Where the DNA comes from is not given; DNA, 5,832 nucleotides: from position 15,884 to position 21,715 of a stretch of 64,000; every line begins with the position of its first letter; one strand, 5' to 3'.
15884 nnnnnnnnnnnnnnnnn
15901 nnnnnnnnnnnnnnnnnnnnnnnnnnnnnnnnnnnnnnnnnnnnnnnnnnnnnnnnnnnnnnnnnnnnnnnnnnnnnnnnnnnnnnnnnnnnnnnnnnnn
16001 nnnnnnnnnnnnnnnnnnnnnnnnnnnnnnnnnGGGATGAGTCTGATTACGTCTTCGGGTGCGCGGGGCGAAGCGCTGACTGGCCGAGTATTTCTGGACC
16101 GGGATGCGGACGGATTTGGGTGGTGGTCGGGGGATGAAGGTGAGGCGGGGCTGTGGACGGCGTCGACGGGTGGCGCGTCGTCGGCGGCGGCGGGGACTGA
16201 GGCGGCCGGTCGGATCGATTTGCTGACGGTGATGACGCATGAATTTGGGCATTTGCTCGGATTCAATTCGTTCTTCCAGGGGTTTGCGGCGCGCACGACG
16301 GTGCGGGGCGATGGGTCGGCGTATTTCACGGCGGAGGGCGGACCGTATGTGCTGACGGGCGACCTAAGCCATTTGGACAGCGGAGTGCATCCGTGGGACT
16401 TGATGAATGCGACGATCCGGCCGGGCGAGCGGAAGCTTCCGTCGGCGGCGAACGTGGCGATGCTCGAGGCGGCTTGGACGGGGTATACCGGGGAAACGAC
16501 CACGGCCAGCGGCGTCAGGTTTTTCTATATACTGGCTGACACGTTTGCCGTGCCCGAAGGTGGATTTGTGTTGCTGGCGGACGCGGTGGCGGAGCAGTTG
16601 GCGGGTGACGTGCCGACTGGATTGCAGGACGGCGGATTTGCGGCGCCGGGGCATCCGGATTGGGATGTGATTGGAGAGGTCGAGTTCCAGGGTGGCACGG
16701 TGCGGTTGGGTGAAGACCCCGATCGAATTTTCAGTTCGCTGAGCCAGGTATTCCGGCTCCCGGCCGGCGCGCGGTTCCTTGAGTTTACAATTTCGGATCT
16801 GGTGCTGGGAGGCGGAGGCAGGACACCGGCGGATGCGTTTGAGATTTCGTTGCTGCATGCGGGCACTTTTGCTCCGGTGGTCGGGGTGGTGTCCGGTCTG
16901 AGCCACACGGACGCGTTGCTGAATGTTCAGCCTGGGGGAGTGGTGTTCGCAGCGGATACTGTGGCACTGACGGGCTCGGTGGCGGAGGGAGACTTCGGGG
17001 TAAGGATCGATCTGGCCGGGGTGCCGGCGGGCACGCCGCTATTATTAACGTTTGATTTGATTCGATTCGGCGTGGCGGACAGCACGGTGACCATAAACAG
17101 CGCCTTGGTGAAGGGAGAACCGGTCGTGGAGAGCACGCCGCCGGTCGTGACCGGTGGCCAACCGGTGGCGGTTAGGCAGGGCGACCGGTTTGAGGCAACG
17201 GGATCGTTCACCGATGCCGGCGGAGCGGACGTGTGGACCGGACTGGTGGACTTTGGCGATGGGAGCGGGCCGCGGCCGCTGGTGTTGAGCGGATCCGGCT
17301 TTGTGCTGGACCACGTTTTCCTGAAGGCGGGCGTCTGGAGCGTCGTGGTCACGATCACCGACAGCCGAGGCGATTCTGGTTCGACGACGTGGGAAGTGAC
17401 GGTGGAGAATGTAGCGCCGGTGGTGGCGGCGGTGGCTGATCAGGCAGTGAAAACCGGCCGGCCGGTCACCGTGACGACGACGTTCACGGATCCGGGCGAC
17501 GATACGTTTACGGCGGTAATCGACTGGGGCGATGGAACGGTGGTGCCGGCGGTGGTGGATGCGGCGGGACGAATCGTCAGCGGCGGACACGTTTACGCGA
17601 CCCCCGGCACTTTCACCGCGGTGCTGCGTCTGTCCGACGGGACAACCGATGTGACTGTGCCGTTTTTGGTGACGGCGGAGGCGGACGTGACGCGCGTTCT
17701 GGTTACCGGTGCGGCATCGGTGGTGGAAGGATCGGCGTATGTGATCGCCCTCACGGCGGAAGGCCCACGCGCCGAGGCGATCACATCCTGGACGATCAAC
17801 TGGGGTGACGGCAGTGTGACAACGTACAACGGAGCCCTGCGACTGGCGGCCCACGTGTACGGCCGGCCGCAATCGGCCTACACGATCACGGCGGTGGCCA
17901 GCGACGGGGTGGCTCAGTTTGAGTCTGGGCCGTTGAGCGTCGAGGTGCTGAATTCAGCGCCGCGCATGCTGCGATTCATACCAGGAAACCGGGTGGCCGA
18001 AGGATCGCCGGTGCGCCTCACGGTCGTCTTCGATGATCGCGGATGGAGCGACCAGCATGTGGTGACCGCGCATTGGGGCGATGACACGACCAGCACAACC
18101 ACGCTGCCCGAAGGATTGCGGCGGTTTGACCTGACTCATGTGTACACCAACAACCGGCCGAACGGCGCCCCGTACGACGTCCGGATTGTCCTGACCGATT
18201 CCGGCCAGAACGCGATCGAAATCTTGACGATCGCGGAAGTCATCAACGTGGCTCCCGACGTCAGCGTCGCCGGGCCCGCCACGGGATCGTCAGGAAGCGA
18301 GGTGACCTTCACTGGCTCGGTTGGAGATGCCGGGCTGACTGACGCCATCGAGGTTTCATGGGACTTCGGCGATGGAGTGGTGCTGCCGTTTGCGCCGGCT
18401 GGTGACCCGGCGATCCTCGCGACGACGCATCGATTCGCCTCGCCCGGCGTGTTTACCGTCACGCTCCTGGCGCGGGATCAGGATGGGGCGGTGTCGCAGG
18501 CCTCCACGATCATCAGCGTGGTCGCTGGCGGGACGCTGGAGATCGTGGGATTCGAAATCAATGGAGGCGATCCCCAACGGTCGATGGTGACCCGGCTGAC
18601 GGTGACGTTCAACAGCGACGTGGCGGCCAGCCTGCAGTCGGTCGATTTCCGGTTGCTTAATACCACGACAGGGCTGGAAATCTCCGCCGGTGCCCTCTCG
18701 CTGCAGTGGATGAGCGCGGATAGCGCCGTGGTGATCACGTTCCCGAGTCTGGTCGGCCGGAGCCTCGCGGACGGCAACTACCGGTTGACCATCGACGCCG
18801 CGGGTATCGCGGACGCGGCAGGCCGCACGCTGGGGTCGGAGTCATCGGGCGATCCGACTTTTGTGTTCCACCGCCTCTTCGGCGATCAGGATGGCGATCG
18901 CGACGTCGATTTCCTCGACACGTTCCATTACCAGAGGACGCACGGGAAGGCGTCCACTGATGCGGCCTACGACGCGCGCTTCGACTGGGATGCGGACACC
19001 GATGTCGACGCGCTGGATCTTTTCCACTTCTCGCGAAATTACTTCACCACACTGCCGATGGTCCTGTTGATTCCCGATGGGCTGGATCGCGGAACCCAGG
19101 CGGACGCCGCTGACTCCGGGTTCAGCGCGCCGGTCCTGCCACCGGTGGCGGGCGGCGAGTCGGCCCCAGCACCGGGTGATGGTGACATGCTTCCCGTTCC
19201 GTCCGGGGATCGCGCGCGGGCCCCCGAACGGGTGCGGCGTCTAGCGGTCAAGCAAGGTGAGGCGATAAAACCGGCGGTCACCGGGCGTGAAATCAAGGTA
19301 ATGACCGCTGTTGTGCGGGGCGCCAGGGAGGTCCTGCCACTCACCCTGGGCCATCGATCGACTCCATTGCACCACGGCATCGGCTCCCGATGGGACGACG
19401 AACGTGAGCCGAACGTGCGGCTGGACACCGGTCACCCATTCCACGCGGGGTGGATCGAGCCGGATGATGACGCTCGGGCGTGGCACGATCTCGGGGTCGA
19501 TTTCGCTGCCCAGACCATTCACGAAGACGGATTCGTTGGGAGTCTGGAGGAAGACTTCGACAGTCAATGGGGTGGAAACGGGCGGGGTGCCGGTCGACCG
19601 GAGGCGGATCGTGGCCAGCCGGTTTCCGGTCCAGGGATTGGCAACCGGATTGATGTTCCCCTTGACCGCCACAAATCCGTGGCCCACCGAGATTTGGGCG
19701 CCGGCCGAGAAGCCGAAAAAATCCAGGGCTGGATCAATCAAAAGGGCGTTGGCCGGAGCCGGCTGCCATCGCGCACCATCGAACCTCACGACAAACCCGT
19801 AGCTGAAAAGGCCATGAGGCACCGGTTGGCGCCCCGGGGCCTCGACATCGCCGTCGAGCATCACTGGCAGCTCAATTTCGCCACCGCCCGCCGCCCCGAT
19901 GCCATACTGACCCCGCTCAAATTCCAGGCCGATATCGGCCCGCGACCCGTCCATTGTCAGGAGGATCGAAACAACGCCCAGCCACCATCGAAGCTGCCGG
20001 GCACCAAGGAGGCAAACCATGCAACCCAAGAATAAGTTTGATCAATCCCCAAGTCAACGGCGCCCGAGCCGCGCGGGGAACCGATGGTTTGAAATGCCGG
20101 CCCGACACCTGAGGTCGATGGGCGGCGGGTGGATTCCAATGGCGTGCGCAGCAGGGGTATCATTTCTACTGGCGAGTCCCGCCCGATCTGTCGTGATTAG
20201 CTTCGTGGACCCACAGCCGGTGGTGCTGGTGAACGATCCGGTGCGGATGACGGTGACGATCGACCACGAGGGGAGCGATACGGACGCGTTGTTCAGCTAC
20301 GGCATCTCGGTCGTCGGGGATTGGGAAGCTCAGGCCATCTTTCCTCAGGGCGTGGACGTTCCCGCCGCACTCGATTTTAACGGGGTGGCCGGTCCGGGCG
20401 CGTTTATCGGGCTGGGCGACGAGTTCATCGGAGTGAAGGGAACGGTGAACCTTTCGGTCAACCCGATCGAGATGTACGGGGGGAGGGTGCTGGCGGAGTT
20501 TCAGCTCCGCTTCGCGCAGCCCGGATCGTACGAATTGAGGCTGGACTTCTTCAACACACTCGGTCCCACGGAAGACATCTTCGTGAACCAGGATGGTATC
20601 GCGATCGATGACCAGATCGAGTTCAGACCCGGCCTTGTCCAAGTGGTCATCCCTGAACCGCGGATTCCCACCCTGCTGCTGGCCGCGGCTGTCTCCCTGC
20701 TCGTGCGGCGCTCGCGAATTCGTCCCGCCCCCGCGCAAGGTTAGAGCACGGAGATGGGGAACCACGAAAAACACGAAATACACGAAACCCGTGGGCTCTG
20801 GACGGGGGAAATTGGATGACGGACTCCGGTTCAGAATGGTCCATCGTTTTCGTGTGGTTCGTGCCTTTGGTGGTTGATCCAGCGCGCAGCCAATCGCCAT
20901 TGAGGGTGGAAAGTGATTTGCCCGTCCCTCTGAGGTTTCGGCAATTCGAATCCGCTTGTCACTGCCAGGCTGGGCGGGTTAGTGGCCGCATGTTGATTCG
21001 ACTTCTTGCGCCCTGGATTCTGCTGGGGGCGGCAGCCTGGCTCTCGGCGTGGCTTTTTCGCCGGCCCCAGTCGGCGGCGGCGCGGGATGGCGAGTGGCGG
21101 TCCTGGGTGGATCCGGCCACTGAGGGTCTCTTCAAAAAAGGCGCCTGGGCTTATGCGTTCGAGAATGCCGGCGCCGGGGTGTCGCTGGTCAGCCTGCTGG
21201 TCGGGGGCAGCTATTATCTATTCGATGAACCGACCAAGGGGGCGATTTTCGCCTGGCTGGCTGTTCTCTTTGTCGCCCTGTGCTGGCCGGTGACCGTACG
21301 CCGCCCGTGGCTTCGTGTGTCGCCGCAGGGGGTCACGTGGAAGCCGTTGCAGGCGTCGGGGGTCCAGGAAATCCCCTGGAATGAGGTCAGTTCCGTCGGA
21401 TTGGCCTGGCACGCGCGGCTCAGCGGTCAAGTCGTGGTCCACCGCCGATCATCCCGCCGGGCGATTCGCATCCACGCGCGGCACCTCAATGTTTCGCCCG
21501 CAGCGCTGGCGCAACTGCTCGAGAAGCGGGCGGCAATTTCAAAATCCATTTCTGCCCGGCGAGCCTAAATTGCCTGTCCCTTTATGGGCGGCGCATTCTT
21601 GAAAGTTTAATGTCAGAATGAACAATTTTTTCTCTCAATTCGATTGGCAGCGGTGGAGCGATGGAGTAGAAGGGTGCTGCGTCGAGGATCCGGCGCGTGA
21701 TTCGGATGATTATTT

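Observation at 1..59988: Two giant paralogs in tandem on the same strand, separated by a 1.7-kb three-gene islet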

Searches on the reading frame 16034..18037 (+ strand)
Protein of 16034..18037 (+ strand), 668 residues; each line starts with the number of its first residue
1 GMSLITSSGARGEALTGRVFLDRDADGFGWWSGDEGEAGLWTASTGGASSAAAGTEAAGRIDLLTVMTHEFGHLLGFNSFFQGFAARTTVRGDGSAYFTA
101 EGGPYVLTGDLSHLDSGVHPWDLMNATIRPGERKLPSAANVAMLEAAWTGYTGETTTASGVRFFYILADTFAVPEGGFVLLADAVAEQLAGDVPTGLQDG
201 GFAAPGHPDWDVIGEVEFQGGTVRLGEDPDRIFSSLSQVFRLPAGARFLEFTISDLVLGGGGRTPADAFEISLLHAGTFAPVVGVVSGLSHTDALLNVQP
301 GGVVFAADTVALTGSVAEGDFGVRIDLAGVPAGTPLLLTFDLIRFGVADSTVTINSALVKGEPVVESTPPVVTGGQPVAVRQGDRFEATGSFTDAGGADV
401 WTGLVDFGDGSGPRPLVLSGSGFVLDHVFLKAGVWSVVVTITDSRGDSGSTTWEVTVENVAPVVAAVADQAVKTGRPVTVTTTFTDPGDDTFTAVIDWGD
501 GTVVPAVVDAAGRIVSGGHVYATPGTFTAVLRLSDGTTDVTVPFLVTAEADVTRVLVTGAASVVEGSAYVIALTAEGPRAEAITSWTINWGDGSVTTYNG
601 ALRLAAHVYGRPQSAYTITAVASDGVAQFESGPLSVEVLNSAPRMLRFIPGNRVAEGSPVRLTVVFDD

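Call 5: search_protein_families(library=pfam, proteins=[window:16034-18037:+], max_evalue=0.01)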
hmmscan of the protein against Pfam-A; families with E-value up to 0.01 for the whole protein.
window:16034-18037:+ (668 aa): 2 families
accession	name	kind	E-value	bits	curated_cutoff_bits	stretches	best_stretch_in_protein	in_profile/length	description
PF18911.6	PKD_4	-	8.2e-23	80.7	27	2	368-457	2-85/85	PKD domain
PF00801.26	PKD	-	4.4e-07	30.2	23.5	0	370-452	9-76/80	PKD domain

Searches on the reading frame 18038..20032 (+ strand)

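Call 5: search_protein_families(library=pfam, proteins=[window:18038-20032:+], max_evalue=0.01)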
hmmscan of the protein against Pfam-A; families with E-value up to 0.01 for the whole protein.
window:18038-20032:+ (665 aa): 2 families
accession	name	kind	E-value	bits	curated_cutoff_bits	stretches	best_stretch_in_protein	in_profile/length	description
PF18911.6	PKD_4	-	6.5e-14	52.2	27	1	70-157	1-80/85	PKD domain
PF00801.26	PKD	-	1.3e-11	44.7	23.5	1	80-158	8-78/80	PKD domain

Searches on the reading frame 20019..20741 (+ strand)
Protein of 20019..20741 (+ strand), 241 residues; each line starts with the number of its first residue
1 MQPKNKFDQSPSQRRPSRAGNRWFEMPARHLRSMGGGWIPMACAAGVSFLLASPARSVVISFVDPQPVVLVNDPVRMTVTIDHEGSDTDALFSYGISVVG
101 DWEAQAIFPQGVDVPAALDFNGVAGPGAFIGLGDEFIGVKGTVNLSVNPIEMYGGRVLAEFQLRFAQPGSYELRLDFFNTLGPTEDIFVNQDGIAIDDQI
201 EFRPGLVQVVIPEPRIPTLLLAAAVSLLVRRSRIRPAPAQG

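Call 12: find_encoding_contigs(protein=window:20019-20741:+, flank=10000, max_places=6)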
Protein window:20019-20741:+ (241 aa): no gene with exactly this product is on record in the collection.

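Call 19: search_protein_families(library=ncbifam, proteins=[window:20019-20741:+], max_evalue=0.1)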
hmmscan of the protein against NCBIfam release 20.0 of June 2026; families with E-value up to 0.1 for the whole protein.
window:20019-20741:+ (241 aa): 0 families

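Call 20: search_protein_families(library=pfam, proteins=[window:20019-20741:+], max_evalue=0.1)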
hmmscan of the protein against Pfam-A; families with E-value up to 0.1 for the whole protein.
window:20019-20741:+ (241 aa): 0 families

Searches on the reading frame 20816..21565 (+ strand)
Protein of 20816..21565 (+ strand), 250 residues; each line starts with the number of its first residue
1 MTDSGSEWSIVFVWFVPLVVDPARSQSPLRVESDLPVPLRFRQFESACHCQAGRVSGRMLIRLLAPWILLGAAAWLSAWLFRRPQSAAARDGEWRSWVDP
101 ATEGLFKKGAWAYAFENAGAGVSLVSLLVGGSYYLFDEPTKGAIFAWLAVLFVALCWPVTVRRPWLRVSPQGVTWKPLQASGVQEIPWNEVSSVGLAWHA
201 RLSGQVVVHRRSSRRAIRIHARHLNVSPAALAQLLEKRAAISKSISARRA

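Call 13: find_encoding_contigs(protein=window:20816-21565:+, flank=10000, max_places=6)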
Protein window:20816-21565:+ (250 aa): no gene with exactly this product is on record in the collection.

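Call 19: search_protein_families(library=ncbifam, proteins=[window:20816-21565:+], max_evalue=0.1)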
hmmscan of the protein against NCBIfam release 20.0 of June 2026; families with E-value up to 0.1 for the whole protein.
window:20816-21565:+ (250 aa): 1 family
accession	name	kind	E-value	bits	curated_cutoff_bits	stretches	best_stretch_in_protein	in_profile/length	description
NF041635.1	STM3941_fam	subfamily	0.00014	21.8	40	1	137-196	29-92/157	STM3941 family protein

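Call 20: search_protein_families(library=pfam, proteins=[window:20816-21565:+], max_evalue=0.1)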
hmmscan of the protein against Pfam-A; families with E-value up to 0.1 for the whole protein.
window:20816-21565:+ (250 aa): 0 families
